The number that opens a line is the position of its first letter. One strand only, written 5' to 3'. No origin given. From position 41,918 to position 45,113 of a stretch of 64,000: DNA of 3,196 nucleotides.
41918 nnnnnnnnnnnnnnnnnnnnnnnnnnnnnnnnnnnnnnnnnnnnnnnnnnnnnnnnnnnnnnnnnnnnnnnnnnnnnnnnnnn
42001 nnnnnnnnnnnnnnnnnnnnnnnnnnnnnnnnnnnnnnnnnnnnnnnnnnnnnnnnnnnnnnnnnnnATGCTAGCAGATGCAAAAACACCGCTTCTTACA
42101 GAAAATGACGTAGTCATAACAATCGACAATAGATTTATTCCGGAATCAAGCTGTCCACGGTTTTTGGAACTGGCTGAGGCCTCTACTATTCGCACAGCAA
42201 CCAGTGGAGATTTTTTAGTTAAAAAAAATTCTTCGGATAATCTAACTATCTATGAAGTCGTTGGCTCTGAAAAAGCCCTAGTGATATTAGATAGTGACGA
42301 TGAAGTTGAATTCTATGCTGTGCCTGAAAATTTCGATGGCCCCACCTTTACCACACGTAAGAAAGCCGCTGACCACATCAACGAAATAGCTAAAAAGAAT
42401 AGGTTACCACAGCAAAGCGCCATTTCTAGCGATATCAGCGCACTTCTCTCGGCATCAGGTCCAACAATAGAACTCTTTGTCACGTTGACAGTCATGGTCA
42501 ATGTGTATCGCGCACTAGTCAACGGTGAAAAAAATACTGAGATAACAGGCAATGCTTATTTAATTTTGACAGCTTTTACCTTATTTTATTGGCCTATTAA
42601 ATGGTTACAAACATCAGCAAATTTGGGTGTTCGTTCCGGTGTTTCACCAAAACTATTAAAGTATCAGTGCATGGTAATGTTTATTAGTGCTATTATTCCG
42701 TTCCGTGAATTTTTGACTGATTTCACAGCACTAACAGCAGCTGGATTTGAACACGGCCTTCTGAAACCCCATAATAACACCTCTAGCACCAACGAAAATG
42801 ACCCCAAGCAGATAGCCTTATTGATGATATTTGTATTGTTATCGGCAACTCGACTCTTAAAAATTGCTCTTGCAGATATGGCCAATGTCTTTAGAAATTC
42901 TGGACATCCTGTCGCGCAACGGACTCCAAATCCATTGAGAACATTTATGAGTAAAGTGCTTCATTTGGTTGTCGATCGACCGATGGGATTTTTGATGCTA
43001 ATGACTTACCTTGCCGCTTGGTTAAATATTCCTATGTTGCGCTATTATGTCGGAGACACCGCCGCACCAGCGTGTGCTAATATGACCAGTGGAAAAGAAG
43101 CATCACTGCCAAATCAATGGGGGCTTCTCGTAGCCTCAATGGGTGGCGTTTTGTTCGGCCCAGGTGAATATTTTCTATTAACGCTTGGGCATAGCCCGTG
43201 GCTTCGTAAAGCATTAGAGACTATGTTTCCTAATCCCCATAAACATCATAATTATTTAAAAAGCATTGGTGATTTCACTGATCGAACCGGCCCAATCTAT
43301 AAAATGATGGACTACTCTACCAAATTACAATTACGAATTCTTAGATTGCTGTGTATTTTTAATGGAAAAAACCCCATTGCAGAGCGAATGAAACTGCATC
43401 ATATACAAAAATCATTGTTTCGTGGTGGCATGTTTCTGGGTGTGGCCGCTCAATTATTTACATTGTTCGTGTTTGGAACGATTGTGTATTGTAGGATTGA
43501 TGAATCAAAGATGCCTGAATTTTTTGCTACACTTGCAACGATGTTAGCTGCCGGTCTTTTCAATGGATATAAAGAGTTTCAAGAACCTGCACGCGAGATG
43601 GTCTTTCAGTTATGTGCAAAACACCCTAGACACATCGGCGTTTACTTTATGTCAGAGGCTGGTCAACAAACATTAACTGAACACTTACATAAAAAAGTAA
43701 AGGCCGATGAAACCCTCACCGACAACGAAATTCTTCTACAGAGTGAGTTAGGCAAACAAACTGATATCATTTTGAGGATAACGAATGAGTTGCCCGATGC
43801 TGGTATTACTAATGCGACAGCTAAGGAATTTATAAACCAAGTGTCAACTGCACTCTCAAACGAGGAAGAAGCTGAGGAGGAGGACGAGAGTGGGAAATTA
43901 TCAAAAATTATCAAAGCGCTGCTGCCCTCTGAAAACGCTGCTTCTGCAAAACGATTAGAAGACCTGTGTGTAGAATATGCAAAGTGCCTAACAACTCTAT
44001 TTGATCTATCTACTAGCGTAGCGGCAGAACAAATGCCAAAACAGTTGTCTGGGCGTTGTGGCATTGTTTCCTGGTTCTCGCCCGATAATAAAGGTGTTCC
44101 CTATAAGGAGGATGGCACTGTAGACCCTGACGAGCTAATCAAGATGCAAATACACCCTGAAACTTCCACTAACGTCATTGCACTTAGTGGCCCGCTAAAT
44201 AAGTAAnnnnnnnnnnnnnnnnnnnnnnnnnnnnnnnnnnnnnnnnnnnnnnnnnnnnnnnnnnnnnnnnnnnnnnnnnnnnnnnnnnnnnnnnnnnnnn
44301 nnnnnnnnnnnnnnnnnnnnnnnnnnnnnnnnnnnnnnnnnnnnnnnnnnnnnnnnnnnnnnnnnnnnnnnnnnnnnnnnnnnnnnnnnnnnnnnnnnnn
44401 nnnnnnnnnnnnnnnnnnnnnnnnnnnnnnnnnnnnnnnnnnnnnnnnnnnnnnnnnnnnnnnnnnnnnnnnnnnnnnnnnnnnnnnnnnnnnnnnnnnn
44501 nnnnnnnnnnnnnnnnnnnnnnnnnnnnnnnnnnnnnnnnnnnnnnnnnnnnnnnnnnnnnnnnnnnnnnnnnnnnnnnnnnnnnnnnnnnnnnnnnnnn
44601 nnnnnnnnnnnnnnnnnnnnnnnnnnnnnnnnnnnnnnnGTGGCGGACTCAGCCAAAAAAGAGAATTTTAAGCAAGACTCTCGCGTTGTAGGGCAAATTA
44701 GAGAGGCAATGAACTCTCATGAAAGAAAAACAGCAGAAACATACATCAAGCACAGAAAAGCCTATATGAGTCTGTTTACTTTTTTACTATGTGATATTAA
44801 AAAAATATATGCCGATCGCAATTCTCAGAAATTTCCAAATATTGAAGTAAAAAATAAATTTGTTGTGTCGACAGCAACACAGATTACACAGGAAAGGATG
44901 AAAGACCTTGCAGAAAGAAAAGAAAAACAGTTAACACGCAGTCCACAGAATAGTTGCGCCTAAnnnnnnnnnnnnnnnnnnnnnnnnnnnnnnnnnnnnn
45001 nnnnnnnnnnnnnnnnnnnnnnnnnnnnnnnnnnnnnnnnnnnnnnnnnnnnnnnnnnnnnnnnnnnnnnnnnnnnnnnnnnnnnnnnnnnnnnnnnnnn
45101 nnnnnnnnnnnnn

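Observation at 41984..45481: Three copies of an ~84-bp leader/promoter cassette, identical up to the ATG, in front of three unrelated consecutive ORFs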

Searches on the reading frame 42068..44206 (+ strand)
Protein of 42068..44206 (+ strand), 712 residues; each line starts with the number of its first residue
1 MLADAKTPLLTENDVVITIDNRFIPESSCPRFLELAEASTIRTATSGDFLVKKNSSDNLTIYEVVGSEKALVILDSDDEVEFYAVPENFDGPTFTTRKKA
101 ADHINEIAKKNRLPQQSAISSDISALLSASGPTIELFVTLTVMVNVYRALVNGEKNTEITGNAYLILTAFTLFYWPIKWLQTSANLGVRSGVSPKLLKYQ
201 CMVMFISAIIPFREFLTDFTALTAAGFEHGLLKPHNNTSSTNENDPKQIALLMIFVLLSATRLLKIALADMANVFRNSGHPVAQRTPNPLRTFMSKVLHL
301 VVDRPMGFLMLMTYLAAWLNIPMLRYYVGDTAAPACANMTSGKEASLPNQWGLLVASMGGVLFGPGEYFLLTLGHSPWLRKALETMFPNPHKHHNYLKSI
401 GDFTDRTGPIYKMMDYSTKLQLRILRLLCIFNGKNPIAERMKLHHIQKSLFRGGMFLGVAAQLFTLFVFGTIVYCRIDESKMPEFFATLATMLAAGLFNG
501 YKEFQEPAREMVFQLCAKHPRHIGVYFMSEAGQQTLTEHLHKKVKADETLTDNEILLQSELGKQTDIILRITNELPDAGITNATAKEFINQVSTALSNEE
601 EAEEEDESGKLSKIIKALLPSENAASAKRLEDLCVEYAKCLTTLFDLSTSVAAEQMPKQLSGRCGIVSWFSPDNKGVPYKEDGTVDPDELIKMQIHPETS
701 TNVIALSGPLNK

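Call 6: search_protein_families(library=pfam, proteins=[window:42068-44206:+], max_evalue=0.01)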
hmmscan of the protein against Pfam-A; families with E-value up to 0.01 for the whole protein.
window:42068-44206:+ (712 aa): 0 families

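Call 8: find_encoding_contigs(protein=window:42068-44206:+, flank=3000, max_places=4)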
Protein window:42068-44206:+ (712 aa): 3 contigs read that carry it; 1 place shown.
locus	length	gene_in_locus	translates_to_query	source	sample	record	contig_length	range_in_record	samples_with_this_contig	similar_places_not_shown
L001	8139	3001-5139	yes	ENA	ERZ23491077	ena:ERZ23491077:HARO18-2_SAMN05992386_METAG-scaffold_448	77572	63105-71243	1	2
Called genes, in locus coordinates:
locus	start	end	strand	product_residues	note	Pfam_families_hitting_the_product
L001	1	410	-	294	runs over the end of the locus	PF00889:EF_TS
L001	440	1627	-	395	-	PF00318:Ribosomal_S2, PF07382:HC2 (weak)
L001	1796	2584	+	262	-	PF00557:Peptidase_M24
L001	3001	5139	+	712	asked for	-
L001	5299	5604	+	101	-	-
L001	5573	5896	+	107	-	-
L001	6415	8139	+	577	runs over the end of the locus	-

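Call 13: find_homologous_proteins(query=window:42068-44206:+, max_evalue=0.001)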
Query window:42068-44206:+ (712 aa): 2 proteins with E <= 0.001 among 8000 candidates.
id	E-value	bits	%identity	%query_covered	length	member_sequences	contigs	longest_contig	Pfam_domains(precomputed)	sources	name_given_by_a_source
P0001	0.0e+0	1614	100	100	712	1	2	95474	-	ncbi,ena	-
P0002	1.3e-159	551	44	95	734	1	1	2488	-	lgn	-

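Call 14: find_encoding_contigs(protein=P0002, flank=5000, max_places=6)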
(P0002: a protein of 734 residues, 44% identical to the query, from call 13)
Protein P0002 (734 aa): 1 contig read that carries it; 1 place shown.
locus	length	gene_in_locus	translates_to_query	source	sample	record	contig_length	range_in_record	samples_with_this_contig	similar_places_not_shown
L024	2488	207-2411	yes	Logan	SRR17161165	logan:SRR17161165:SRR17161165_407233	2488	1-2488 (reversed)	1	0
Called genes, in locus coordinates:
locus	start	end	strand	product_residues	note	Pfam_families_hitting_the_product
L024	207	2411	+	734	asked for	-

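Call 15: list_cluster_members(proteins=[window:42068-44206:+, window:45482-47215:+, window:47438-47944:+])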
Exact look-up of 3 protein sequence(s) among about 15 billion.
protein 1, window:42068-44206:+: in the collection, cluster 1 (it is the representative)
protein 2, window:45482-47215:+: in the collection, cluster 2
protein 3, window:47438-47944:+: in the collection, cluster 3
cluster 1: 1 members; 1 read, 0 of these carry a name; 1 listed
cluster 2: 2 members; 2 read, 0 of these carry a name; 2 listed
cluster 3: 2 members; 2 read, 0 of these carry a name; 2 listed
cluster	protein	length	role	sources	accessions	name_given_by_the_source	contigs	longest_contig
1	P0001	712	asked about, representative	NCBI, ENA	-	-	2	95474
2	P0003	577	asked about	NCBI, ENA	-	-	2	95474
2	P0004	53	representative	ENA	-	-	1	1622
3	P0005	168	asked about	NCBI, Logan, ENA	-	-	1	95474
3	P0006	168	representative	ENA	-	-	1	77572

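Call 32: find_encoding_contigs(protein=P0004, flank=5000)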
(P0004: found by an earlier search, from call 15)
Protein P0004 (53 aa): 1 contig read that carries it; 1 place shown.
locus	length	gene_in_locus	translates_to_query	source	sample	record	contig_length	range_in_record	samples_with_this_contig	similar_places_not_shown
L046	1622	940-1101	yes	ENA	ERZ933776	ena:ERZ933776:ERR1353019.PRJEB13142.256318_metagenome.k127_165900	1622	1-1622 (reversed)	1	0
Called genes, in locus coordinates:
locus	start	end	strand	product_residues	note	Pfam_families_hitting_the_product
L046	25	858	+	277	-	PF08239:SH3_3 (weak), PF18348:SH3_16 (faint), PF00877:NLPC_P60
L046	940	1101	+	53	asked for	-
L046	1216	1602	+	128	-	-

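Call 66: search_protein_representatives(alignment_id=A2)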
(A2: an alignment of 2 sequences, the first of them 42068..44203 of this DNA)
Query: 2 sequences, 745 profile positions. Proteins with E-value up to 0.001 (for the whole library): 4; up to 1e-10: 3; up to 1e-30: 2. The best 4 are listed.
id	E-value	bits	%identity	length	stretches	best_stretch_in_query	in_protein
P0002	0.0e+00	1510.2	-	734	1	1-745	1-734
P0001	0.0e+00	1429.2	-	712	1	1-728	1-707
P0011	6.2e-30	120.6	-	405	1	179-488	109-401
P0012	8.2e-05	37.5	-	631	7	464-491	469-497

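Call 69: find_encoding_contigs(protein=P0011, flank=8000, max_places=4)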
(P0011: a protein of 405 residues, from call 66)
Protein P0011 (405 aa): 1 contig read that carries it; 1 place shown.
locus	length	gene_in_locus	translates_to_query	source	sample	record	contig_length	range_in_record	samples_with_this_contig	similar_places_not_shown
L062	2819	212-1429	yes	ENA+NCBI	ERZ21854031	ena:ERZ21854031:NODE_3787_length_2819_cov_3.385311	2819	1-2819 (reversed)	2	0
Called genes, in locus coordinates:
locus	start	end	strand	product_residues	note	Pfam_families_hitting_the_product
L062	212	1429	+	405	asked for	-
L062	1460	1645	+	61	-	-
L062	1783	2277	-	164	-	-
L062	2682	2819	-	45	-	?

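Call 77: search_protein_families(library=padloc, proteins=[window:42068-44206:+], max_evalue=0.1)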
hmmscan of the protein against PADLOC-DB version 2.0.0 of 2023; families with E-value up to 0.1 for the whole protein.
window:42068-44206:+ (712 aa): 0 families

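Call 78: search_protein_families(library=phrogs, proteins=[window:42068-44206:+], max_evalue=0.1)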
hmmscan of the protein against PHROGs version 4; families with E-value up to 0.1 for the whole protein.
window:42068-44206:+ (712 aa): 0 families

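Call 79: search_protein_families(library=ncbifam, proteins=[window:42068-44206:+], max_evalue=0.1)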
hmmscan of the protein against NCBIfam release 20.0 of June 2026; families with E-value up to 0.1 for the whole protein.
window:42068-44206:+ (712 aa): 0 families

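Call 101: predict_structure(alignment_id=A4)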
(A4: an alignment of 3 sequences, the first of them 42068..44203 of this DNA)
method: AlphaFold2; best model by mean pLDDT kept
length: 712 residues; sequences in the alignment: 3
mean_pLDDT: 45.5   pTM: 0.30
mean pLDDT of the five models: 45.5, 45.1, 41.7, 40.8, 38.9
residues with pLDDT >= 90: 0; 70-90: 66; 50-70: 117; < 50: 529
segments of 3 or more residues with pLDDT < 50: 1-33, 42-48, 63-90, 97-99, 107-165, 183-190, 215-529, 600-604, 656-712
pLDDT, mean of each block of 10 residues (from residue 1): 27 40 39 50 47 50 43 31 35 50 50 38 45 45 43 37 48 59 48 56 53 49 41 42 44 44 45 44 34 34 37 40 35 35 34 36 34 35 37 37 38 40 39 38 38 36 36 35 38 33 34 41 49 55 67 78 79 79 71 66 53 74 71 80 68 50 29 33 38 37 39 33
secondary structure, 60 per line:
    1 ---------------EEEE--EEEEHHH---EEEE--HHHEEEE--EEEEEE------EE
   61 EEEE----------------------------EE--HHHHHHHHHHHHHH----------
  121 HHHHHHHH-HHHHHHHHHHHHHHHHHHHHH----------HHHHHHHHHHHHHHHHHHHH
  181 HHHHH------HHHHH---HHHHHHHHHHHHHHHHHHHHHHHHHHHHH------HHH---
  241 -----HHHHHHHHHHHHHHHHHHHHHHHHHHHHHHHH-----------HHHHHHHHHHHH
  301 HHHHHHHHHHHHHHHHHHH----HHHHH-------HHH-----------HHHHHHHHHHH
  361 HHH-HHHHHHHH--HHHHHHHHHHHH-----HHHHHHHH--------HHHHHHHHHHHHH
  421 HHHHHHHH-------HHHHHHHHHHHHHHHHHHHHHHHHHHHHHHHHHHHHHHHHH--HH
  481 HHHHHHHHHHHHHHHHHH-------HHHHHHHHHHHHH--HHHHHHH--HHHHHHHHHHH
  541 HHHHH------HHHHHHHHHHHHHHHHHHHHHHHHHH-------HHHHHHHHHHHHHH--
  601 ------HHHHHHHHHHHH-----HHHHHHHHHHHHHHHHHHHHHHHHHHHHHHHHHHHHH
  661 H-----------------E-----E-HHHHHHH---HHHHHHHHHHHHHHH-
elements in order (helices of 4 or more, strands of 3 or more residues): E16-19 E22-25 E32-35 E41-44 E47-52 E59-64 H97-110 H121-128 H130-150 H161-185 H192-196 H200-228 H246-277 H289-319 H324-328 H350-363 H365-372 H375-386 H392-399 H408-428 H436-476 H479-498 H506-518 H521-527 H530-545 H552-577 H585-598 H607-618 H624-661 H687-693 H697-711

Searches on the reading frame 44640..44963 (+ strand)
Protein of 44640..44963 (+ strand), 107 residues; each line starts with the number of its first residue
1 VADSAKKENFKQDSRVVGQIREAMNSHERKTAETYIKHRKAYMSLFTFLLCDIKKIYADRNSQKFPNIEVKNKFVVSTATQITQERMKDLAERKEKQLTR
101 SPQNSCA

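Call 6: search_protein_families(library=pfam, proteins=[window:44640-44963:+], max_evalue=0.01)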
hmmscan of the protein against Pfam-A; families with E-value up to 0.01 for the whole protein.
window:44640-44963:+ (107 aa): 0 families

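Call 77: search_protein_families(library=padloc, proteins=[window:44640-44963:+], max_evalue=0.1)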
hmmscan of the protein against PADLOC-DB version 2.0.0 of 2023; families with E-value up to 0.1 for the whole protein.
window:44640-44963:+ (107 aa): 0 families

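Call 78: search_protein_families(library=phrogs, proteins=[window:44640-44963:+], max_evalue=0.1)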
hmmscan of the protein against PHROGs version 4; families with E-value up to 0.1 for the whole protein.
window:44640-44963:+ (107 aa): 0 families

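Call 79: search_protein_families(library=ncbifam, proteins=[window:44640-44963:+], max_evalue=0.1)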
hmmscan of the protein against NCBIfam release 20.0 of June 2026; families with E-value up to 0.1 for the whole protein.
window:44640-44963:+ (107 aa): 1 family
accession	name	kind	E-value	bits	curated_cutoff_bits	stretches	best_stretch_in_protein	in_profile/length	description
NF002190.0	PRK01045.1-4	subfamily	0.015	14.2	389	1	28-99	155-225/321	4-hydroxy-3-methylbut-2-enyl diphosphate reductase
